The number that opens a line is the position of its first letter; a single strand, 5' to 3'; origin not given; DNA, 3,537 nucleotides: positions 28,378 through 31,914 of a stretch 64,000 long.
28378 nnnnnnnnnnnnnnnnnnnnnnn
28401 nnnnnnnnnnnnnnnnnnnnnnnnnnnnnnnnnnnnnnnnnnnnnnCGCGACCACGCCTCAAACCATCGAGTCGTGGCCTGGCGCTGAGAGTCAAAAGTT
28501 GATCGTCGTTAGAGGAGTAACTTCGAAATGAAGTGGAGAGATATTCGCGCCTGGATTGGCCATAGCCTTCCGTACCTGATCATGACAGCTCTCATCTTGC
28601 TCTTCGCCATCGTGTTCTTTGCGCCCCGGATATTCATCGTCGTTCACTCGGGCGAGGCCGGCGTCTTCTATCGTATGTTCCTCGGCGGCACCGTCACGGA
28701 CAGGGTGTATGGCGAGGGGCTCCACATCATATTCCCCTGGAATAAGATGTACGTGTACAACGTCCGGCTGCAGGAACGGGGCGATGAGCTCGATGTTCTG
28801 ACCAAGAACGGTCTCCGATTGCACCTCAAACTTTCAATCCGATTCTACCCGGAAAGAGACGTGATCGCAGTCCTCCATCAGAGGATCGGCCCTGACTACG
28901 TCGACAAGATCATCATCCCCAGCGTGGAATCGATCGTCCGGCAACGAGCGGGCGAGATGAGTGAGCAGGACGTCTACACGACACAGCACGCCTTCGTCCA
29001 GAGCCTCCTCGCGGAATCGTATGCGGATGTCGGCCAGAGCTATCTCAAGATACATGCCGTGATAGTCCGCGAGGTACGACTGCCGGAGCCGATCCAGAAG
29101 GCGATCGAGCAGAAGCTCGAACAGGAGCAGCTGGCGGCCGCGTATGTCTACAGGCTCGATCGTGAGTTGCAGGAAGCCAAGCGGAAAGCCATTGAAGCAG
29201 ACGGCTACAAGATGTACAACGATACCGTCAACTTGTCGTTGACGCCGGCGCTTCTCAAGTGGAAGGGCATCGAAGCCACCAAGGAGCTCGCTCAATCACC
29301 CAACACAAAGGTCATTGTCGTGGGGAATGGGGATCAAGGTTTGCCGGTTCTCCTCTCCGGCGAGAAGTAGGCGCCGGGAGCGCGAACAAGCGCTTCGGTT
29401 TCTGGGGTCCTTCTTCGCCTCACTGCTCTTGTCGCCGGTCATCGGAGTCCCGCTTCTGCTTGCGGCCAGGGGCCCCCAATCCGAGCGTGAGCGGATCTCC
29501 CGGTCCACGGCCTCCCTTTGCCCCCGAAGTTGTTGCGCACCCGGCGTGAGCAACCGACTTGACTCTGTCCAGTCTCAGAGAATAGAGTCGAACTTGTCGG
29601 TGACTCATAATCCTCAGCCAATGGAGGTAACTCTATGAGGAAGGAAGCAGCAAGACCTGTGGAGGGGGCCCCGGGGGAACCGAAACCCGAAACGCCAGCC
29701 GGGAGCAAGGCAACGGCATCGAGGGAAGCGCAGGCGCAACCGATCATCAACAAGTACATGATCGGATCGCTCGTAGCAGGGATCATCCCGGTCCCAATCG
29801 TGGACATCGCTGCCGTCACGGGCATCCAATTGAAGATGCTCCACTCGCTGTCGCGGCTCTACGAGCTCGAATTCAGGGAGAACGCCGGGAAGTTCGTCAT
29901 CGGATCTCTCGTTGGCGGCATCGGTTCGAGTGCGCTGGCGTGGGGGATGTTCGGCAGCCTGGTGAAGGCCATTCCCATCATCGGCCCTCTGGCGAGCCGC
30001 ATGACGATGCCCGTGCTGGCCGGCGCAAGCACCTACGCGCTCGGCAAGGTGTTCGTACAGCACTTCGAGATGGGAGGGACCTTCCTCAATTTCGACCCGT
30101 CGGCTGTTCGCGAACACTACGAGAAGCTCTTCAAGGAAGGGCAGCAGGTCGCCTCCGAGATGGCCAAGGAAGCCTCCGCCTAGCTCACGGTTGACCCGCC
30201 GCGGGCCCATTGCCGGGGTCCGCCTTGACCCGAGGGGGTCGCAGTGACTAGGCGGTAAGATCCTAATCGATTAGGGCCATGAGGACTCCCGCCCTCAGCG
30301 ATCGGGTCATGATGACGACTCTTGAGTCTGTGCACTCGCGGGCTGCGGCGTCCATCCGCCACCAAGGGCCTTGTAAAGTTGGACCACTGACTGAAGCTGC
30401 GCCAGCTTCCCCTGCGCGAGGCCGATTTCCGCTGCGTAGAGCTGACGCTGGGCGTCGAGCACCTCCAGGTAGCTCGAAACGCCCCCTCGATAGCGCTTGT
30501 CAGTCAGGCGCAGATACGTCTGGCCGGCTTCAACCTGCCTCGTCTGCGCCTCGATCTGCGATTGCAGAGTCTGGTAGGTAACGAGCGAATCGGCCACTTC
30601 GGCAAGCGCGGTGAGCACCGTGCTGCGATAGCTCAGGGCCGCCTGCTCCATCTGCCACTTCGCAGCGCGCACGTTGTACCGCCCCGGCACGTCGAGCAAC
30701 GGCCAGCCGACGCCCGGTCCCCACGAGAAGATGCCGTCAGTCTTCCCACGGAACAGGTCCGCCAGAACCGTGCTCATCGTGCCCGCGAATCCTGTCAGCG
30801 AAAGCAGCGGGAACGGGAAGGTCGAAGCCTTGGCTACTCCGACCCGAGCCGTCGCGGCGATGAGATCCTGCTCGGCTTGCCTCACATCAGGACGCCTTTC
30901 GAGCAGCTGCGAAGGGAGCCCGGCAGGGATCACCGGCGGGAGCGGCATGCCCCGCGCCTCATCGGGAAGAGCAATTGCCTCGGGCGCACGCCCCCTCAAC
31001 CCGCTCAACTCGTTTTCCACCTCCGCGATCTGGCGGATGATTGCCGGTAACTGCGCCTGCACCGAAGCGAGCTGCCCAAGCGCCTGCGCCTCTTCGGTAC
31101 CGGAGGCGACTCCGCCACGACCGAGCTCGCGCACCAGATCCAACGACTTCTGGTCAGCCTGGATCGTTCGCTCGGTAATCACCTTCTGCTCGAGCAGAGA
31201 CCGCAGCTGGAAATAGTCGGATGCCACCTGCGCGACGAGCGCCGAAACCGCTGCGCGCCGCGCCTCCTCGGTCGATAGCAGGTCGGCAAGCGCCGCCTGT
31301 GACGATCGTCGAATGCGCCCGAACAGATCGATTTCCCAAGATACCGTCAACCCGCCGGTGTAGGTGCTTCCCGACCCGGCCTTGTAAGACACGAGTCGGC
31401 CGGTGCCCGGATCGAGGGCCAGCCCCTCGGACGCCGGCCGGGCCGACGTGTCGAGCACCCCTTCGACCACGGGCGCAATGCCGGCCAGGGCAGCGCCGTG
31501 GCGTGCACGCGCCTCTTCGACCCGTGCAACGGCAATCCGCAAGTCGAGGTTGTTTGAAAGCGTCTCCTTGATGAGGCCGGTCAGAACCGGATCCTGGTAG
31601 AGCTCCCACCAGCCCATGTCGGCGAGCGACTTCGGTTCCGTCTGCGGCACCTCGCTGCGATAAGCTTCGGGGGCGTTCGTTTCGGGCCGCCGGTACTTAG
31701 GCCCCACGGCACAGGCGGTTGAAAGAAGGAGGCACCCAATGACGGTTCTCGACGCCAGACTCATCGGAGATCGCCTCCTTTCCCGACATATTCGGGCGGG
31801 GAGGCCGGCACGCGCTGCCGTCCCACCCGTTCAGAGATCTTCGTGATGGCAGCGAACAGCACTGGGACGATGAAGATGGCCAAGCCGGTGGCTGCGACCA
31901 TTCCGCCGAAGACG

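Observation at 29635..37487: ArsR-controlled RND efflux operon bracketed by inverted DUF697-like paralogs, each followed by the same 14-bp palindrome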

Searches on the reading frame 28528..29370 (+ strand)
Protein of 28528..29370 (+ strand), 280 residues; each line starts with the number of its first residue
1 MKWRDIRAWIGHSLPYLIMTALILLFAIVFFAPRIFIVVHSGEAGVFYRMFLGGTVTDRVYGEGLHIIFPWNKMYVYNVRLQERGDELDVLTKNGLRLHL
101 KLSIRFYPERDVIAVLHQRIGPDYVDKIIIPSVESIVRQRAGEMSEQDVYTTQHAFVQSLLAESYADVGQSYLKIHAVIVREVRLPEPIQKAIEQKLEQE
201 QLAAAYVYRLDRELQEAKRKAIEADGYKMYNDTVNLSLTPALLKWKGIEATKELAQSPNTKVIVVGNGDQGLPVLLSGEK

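Call 9: search_protein_families(library=pfam, proteins=[window:28528-29370:+], max_evalue=0.01)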
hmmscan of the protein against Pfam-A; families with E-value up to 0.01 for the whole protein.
window:28528-29370:+ (280 aa): 1 family
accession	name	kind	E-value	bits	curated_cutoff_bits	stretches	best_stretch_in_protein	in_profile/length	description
PF01145.31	Band_7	-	3.4e-24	86.3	23.6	1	38-210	2-172/176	SPFH domain / Band 7 family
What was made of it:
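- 28528..29370 (+): SPFH/Band 7 gene. Its last 9 codons and stop codon lie inside the 44-bp repeat X. Pfam Band_7 86 bits (call 9).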

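Call 10: search_protein_families(library=ncbifam, proteins=[window:28528-29370:+], max_evalue=0.01)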
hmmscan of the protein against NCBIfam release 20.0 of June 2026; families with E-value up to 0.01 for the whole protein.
window:28528-29370:+ (280 aa): 1 family
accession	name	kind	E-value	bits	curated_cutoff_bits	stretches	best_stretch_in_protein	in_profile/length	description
TIGR01932.1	hflC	equivalog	0.0018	17.2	134.4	0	21-104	8-93/318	protease modulator HflC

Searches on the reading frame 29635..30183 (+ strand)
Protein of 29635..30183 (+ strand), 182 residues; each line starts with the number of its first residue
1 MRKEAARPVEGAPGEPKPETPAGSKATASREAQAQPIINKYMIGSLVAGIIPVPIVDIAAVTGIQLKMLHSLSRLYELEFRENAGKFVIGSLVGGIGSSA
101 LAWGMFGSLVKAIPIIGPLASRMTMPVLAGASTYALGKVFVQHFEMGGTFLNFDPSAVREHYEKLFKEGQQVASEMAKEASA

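Call 9: search_protein_families(library=pfam, proteins=[window:29635-30183:+], max_evalue=0.01)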
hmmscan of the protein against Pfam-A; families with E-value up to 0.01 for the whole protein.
window:29635-30183:+ (182 aa): 1 family
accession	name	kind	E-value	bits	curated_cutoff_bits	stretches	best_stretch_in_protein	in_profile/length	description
PF05128.17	DUF697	-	4.8e-15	56.1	27.7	1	25-166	13-157/162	Domain of unknown function (DUF697)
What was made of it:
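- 29635..30183 (+): DUF697-A (182 aa). Pfam PF05128 56.1 bits (call 9).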

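Call 10: search_protein_families(library=ncbifam, proteins=[window:29635-30183:+], max_evalue=0.01)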
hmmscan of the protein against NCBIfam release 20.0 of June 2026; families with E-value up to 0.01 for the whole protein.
window:29635-30183:+ (182 aa): 1 family
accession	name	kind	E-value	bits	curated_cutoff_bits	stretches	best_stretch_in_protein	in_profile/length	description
NF049994.1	slr1306_fam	domain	9.4e-05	21.2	490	1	28-91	303-367/470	slr1306 family protein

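Call 12: find_encoding_contigs(protein=window:29635-30183:+, flank=10000, max_places=10)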
Protein window:29635-30183:+ (182 aa): no gene with exactly this product is on record in the collection.

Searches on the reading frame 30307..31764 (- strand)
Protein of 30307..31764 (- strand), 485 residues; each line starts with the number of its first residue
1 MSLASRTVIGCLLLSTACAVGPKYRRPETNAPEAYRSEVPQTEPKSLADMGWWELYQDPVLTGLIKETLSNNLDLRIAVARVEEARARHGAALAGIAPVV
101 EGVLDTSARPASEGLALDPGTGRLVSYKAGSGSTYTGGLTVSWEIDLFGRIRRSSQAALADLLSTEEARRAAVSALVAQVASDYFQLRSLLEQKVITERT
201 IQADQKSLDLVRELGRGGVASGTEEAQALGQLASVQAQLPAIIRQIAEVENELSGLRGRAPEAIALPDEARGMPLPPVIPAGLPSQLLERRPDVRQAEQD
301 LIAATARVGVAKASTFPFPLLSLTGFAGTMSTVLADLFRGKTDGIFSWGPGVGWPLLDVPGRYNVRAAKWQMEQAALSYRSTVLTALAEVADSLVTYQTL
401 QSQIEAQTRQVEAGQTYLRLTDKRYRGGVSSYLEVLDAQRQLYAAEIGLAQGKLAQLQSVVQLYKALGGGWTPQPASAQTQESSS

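Call 9: search_protein_families(library=pfam, proteins=[window:30307-31764:-], max_evalue=0.01)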
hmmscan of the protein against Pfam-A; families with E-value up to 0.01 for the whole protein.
window:30307-31764:- (485 aa): 1 family
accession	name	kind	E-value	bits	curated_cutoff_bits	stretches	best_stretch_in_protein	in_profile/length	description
PF02321.23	OEP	-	1.7e-47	162.1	22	2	283-468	4-187/187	Outer membrane efflux protein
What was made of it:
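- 30307..31764 (-): Outer-membrane factor (OMF) of the efflux pump. Pfam OEP 162 bits (call 9).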
